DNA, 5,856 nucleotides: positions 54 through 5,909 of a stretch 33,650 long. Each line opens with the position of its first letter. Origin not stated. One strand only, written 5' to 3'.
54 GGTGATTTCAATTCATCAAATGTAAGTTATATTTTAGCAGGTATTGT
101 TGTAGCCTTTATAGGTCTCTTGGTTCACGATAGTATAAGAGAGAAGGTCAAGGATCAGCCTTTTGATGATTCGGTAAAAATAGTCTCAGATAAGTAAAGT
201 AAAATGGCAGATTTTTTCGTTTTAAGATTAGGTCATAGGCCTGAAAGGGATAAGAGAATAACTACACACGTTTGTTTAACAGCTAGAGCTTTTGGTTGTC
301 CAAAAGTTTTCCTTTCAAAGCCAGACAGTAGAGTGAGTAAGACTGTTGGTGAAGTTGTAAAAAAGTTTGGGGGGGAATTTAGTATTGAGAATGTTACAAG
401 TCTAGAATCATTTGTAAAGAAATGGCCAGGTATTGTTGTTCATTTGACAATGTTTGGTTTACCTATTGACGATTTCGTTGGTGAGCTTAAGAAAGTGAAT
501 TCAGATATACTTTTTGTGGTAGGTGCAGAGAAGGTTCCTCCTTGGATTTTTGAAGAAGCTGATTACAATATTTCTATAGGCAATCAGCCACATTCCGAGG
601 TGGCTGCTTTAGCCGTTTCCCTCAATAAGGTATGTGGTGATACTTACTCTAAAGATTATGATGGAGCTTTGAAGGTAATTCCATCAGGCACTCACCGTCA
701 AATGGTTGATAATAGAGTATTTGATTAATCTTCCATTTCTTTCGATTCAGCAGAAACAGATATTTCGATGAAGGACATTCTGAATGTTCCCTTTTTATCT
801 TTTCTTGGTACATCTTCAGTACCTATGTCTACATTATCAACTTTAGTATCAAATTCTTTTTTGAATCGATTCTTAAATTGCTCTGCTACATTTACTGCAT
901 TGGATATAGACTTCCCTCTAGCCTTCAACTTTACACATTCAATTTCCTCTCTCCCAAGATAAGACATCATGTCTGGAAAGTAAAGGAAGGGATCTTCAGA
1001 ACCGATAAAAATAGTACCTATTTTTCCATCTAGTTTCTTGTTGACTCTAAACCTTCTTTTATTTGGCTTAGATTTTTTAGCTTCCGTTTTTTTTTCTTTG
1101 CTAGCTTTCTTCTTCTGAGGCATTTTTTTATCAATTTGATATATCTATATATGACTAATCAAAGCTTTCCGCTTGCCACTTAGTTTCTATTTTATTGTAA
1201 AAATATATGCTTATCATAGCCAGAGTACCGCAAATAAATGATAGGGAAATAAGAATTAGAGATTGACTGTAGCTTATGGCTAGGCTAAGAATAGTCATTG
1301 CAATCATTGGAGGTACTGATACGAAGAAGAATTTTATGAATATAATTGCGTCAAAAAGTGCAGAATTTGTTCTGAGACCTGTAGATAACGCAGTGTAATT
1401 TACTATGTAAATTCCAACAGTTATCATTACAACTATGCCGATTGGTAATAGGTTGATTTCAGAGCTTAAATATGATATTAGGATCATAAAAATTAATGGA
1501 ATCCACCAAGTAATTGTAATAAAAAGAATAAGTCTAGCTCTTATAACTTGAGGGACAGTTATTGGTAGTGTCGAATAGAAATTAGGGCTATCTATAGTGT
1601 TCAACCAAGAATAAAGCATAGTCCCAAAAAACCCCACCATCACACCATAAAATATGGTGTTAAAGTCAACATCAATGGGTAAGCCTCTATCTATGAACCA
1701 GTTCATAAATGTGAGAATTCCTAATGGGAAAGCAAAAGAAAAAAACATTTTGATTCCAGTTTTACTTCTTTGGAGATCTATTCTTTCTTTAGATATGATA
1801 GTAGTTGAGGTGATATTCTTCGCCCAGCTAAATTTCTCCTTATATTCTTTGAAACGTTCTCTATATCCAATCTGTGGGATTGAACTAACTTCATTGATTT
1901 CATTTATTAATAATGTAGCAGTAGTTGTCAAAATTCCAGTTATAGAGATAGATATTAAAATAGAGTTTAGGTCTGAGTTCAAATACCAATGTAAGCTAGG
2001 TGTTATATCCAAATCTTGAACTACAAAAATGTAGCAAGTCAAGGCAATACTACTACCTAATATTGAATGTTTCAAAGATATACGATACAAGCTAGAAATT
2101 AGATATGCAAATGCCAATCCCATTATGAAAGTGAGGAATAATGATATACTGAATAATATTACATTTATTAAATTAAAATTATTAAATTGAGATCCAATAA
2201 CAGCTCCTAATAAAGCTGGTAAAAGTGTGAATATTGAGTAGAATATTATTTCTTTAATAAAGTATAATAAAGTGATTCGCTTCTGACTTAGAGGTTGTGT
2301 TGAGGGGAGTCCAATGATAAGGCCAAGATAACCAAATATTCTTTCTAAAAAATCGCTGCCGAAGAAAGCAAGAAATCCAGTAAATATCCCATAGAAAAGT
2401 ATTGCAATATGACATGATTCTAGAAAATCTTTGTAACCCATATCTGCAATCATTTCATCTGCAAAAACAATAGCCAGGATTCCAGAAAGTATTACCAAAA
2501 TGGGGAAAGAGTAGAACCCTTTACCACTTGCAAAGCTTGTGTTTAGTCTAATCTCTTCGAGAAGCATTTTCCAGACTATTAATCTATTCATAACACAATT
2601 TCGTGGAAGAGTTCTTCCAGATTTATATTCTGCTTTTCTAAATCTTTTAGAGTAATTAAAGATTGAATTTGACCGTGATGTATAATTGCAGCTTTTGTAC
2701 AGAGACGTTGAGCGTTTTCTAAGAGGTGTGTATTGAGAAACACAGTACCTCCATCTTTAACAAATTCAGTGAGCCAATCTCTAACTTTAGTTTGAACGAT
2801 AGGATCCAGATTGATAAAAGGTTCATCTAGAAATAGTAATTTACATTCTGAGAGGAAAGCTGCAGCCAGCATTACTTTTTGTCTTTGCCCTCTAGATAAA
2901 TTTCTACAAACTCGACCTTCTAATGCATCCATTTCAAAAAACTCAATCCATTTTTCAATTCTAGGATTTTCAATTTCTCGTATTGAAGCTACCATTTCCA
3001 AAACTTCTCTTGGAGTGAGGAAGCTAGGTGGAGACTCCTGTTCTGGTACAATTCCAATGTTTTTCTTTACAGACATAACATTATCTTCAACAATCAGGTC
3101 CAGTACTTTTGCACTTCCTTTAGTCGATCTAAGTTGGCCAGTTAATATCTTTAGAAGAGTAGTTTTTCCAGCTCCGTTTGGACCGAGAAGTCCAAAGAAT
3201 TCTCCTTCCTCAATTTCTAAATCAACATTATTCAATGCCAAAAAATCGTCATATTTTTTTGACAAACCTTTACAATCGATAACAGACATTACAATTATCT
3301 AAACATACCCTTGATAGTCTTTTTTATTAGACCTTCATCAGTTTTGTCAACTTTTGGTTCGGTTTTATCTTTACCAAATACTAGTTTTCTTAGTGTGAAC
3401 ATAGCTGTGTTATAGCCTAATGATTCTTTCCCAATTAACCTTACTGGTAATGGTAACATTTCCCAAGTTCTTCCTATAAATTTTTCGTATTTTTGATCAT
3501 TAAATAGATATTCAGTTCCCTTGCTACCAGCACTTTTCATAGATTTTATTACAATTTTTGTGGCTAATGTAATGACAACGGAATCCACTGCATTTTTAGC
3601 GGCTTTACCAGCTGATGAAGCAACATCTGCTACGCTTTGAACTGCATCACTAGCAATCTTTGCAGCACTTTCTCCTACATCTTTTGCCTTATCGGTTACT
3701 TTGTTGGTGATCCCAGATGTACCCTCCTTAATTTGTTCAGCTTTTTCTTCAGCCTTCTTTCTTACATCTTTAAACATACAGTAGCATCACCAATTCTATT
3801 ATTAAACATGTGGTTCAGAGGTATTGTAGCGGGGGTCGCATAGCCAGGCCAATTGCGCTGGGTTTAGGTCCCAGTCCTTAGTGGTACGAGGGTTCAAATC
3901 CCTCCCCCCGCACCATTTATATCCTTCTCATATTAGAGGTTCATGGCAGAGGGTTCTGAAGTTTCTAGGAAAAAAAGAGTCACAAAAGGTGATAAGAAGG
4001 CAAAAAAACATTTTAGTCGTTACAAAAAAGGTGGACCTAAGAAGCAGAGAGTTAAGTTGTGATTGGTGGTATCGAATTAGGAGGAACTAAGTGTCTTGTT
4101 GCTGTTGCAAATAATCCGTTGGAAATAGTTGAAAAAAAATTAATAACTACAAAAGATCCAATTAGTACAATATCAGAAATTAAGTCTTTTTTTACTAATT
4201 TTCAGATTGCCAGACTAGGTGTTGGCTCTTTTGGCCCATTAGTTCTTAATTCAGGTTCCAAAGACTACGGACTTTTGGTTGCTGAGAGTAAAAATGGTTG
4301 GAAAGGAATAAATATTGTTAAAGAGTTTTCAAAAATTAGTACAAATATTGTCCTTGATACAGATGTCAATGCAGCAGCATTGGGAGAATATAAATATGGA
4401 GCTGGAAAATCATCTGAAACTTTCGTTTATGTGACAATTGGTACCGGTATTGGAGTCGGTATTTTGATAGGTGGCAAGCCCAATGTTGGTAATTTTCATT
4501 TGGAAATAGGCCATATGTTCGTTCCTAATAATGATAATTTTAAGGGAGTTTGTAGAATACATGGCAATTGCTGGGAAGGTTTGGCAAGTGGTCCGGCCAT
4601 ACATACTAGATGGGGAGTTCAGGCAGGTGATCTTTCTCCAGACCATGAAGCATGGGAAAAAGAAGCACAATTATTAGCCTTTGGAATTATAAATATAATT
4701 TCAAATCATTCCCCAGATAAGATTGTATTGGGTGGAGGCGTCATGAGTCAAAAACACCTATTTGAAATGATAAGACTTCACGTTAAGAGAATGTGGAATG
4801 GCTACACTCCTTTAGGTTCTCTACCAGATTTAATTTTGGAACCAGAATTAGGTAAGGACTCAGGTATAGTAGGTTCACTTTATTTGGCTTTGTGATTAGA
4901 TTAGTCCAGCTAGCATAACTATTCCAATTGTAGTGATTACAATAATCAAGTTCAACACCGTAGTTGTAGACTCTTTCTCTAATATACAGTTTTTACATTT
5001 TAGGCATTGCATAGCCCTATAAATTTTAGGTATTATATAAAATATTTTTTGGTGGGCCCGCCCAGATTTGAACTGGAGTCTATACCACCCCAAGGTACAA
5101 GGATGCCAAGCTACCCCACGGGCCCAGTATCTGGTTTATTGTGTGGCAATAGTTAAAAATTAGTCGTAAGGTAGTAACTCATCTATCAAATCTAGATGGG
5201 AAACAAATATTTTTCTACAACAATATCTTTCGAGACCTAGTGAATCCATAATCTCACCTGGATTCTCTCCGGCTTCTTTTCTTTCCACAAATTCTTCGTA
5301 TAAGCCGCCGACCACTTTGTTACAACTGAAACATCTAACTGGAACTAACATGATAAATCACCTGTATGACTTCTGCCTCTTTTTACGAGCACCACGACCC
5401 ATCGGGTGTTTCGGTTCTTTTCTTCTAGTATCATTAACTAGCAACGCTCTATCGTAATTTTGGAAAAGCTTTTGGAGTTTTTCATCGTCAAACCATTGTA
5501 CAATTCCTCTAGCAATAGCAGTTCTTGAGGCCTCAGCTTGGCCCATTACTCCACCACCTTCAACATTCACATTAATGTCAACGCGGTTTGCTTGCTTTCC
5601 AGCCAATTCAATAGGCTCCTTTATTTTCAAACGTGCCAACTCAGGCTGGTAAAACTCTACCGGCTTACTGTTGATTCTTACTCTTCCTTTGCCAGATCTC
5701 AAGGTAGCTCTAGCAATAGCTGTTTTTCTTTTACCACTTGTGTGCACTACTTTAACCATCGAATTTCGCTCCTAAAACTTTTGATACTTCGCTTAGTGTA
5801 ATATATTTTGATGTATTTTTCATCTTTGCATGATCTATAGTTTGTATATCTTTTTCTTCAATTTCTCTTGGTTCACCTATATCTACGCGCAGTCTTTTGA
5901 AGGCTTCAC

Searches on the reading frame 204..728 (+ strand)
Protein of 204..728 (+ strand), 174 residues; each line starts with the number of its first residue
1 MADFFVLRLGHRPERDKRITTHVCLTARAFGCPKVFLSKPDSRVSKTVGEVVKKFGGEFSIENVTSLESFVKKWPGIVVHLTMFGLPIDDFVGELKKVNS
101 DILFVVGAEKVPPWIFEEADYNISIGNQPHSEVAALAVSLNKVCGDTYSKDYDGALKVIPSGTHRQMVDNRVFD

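Call 34: search_protein_families(library=pfam, proteins=[window:204-728:+], max_evalue=0.001)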
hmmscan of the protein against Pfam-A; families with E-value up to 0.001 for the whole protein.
window:204-728:+ (174 aa): 1 family
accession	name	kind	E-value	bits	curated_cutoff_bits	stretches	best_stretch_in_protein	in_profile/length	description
PF01994.21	Trm56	-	1.3e-37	128.7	25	1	55-166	1-117/119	tRNA ribose 2'-O-methyltransferase, aTrm56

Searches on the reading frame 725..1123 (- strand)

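Call 34: search_protein_families(library=pfam, proteins=[window:725-1123:-], max_evalue=0.001)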
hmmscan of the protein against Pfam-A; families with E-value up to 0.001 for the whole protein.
window:725-1123:- (132 aa): 1 family
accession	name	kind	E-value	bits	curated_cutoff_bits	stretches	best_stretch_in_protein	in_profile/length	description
PF01918.27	Alba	-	8.1e-10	38.8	25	1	38-91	3-57/66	Alba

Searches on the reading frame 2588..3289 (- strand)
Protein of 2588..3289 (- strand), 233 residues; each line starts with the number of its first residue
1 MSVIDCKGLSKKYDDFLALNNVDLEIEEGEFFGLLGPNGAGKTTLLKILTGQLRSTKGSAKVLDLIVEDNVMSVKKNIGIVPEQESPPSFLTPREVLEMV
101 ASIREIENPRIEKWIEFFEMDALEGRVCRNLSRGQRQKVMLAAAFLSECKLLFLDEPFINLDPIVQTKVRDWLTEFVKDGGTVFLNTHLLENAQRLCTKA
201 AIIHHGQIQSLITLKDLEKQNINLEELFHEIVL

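Call 34: search_protein_families(library=pfam, proteins=[window:2588-3289:-], max_evalue=0.001)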
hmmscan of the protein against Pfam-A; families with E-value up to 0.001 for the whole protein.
window:2588-3289:- (233 aa): 3 families
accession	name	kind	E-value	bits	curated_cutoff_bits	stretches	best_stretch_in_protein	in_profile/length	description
PF00005.33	ABC_tran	-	7.1e-30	104.8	25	1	19-158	1-136/137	ABC transporter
PF13304.12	AAA_21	-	4.5e-14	53.6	27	1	75-188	187-298/304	AAA domain, putative AbiEii toxin, Type IV TA system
PF13476.12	AAA_23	-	0.00067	20.8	27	0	16-50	7-40/201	AAA domain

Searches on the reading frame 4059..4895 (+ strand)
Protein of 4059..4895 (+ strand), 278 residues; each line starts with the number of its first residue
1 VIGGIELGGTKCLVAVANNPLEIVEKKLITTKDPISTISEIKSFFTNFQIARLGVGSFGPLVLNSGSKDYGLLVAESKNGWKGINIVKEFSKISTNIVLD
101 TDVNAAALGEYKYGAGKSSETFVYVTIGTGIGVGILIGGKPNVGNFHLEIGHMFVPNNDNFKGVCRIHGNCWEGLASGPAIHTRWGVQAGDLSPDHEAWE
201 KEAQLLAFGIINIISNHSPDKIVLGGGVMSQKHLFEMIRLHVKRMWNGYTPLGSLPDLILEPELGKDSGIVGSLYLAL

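Call 34: search_protein_families(library=pfam, proteins=[window:4059-4895:+], max_evalue=0.001)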
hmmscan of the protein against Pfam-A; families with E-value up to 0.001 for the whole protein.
window:4059-4895:+ (278 aa): 1 family
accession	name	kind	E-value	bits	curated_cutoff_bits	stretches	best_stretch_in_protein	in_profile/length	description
PF00480.26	ROK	-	1.5e-49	169.5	22.9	1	3-277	2-291/294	ROK family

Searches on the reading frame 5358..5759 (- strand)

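Call 34: search_protein_families(library=pfam, proteins=[window:5358-5759:-], max_evalue=0.001)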
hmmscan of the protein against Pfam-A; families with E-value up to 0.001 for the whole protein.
window:5358-5759:- (133 aa): 1 family
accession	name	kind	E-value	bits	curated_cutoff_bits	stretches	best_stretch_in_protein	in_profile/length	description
PF00380.25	Ribosomal_S9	-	3.1e-39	134.6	22.5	1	9-133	1-121/121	Ribosomal protein S9/S16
